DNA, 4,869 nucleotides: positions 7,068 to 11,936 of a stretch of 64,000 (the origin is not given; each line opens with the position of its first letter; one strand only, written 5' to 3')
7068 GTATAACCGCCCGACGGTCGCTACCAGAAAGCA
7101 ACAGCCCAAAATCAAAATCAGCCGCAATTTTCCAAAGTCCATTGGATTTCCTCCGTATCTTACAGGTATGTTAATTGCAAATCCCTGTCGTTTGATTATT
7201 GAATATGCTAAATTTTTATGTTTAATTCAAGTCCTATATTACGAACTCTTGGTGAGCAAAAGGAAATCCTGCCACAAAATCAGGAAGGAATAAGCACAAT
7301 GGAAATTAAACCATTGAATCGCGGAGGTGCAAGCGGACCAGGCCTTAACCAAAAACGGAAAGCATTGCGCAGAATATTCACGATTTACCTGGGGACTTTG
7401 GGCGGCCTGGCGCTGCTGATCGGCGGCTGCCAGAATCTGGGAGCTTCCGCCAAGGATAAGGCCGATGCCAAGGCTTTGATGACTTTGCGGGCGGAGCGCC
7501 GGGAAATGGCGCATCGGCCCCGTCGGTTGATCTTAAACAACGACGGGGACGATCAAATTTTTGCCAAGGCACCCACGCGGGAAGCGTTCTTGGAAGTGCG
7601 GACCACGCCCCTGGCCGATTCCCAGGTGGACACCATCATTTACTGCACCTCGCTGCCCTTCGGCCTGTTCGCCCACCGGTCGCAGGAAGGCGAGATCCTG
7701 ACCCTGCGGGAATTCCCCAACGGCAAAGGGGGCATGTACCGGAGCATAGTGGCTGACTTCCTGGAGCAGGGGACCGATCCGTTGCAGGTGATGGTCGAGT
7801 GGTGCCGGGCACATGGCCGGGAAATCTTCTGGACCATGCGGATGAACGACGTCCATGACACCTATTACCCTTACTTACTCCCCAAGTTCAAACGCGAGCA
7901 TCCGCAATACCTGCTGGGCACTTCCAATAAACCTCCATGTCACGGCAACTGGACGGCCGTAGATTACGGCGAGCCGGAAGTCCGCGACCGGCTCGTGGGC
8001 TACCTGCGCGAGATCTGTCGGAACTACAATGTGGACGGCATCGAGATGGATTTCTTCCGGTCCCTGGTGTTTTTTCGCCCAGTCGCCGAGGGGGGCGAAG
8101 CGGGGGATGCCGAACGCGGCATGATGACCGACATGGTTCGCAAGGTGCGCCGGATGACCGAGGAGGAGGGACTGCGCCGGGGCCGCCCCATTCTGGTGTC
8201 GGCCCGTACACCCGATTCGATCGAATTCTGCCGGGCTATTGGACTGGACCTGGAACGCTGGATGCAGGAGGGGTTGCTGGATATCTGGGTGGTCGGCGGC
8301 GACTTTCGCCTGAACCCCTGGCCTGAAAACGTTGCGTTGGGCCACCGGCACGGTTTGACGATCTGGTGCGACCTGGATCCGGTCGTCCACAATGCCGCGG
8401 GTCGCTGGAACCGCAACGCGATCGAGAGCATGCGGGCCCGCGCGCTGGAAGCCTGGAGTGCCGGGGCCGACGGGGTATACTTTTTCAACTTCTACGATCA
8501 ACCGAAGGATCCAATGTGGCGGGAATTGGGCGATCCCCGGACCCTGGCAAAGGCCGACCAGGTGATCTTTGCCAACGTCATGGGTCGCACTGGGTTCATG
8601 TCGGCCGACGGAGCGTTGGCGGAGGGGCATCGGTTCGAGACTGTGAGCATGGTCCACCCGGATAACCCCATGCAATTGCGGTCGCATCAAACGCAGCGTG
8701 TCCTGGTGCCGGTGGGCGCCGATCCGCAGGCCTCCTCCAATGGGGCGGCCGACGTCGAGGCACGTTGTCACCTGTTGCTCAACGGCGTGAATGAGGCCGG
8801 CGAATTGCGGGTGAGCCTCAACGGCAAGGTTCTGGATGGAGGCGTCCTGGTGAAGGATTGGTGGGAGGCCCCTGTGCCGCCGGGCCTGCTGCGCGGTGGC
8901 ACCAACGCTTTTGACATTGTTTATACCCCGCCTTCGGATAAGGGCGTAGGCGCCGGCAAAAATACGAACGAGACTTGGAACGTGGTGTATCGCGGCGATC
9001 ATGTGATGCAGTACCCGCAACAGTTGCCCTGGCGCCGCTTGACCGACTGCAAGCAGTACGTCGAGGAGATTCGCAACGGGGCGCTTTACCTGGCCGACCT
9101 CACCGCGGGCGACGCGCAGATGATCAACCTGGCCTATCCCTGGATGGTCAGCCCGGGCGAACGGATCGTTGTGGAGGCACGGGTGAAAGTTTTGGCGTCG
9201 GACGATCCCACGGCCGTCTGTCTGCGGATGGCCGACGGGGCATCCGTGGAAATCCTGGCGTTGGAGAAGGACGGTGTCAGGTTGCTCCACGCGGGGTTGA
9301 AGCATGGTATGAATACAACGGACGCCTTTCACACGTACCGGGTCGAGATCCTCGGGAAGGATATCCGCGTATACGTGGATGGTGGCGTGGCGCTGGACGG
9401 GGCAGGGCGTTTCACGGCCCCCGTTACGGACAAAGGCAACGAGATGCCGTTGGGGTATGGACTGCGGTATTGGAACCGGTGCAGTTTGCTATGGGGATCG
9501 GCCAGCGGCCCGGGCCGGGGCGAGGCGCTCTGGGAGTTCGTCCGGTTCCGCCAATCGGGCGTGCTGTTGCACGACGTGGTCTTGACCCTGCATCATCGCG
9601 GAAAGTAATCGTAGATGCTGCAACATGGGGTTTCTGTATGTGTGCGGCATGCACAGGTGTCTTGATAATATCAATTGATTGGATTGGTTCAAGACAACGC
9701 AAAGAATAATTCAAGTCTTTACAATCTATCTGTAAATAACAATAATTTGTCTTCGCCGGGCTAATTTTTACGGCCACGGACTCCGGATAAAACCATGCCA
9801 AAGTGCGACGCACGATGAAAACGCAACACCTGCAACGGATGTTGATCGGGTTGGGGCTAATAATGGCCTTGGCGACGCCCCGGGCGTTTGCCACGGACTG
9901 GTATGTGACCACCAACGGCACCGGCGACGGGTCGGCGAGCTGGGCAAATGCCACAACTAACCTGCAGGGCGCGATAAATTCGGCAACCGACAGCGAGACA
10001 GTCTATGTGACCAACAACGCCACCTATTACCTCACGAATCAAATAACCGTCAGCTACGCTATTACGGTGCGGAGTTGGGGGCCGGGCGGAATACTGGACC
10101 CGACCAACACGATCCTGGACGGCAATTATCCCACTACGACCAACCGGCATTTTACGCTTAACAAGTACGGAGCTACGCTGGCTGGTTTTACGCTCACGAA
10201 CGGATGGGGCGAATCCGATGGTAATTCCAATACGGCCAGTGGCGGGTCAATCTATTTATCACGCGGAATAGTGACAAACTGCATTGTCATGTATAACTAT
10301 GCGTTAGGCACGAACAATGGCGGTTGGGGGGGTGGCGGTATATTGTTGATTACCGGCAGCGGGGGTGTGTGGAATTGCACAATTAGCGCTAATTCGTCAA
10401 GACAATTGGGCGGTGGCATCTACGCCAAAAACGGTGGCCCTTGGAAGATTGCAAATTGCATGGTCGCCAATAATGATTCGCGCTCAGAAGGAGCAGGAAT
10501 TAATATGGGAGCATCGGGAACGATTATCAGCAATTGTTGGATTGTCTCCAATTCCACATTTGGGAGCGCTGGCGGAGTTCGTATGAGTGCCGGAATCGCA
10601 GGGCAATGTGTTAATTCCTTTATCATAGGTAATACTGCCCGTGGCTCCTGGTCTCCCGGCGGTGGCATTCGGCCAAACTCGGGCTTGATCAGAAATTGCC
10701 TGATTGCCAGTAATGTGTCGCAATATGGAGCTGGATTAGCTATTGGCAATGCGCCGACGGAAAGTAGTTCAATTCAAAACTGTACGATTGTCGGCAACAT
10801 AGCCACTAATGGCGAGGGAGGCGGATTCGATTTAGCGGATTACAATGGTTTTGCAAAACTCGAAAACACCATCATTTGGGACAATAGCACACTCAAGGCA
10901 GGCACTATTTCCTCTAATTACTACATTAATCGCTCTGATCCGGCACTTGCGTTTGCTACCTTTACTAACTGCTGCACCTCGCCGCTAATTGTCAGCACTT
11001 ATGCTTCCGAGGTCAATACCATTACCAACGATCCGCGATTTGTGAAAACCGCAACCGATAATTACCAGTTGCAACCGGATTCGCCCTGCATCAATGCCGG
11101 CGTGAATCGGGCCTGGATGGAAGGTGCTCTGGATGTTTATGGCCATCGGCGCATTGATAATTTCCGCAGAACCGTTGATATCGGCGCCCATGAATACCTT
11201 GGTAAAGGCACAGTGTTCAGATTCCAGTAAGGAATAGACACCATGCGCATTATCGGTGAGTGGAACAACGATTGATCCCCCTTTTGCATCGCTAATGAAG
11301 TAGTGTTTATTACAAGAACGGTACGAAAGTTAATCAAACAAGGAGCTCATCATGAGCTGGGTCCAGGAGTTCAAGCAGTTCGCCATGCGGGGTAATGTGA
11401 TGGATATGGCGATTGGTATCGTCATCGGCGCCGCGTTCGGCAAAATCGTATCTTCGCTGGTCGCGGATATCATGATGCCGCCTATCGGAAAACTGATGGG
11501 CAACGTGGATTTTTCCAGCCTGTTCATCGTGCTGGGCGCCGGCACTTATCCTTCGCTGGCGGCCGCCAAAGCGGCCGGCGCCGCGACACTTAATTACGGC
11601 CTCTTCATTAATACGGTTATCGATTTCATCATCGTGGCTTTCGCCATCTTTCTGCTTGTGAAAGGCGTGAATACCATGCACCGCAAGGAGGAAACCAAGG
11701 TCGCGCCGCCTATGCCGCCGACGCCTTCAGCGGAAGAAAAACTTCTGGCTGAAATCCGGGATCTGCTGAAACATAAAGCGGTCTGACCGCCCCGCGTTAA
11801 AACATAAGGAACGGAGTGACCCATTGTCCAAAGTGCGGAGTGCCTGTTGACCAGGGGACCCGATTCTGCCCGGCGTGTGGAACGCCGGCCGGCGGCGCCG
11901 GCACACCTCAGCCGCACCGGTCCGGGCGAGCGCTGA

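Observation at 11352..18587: Coupled cluster of four zinc-ribbon/giant-protein genes next to mscL: candidate undescribed membrane-associated system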

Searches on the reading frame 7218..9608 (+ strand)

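Call 19: search_protein_families(library=pfam, proteins=[window:7218-9608:+], max_evalue=0.001)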
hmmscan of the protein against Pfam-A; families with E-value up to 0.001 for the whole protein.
window:7218-9608:+ (796 aa): 1 family
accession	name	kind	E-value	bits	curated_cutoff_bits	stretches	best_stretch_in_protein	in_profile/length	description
PF02638.21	GHL10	-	0.00067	19.3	27.9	0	183-280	66-163/311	Glycosyl hydrolase-like 10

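Call 99: search_protein_families(library=padloc, proteins=[window:7218-9608:+], max_evalue=0.001)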
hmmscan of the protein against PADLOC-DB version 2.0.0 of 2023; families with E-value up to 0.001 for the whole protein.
window:7218-9608:+ (796 aa): 0 families

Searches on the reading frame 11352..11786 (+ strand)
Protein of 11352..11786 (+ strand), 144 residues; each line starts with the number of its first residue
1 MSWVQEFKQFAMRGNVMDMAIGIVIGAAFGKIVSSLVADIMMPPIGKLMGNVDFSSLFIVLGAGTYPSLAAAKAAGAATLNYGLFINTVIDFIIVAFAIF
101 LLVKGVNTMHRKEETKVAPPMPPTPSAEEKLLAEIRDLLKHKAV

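Call 3: search_protein_families(library=pfam, proteins=[window:11352-11786:+], max_evalue=1)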
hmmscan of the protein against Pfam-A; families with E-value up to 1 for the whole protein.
window:11352-11786:+ (144 aa): 2 families
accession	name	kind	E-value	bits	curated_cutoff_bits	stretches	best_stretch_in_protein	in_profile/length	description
PF01741.23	MscL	-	8.1e-47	159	27.4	1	4-140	2-123/123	Large-conductance mechanosensitive channel, MscL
PF15145.11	DUF4577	-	0.061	13.7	27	1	69-110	51-93/128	Domain of unknown function (DUF4577)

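Call 4: search_protein_families(library=ncbifam, proteins=[window:11352-11786:+], max_evalue=1)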
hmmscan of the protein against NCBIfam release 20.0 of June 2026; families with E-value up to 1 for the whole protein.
window:11352-11786:+ (144 aa): 8 families
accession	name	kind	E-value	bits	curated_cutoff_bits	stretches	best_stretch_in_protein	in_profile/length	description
NF001843.0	PRK00567.1-4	equivalog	1.9e-55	186.7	142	1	1-142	1-133/135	large-conductance mechanosensitive channel protein MscL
NF010557.0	PRK13952.1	equivalog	1.4e-53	180.9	159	1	1-142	1-141/142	large conductance mechanosensitive channel protein MscL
NF001841.0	PRK00567.1-1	equivalog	8.7e-49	165.2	225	1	1-142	1-133/137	large-conductance mechanosensitive channel protein MscL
TIGR00220.1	mscL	equivalog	2.4e-44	150.6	71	1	4-142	2-127/127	large conductance mechanosensitive channel protein MscL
NF010560.0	PRK13955.1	equivalog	1.3e-42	144.9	180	1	5-143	3-126/132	large conductance mechanosensitive channel protein MscL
NF010558.0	PRK13953.1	equivalog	1.9e-41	141.1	197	1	4-142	5-126/128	large conductance mechanosensitive channel protein MscL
NF010559.0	PRK13954.1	equivalog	8.1e-37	126.4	176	1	4-142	2-119/120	large conductance mechanosensitive channel protein MscL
NF001842.0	PRK00567.1-3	equivalog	1.9e-32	112.3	146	1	4-142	2-126/147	large-conductance mechanosensitive channel protein MscL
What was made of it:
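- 11352..11786 (+): mscL (144 aa). An adjacent gene that may be co-transcribed here, but it is NOT part of the conserved cassette. Pfam MscL 159 bits and NCBIfam equivalog 186.7 bits (calls 3, 4).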
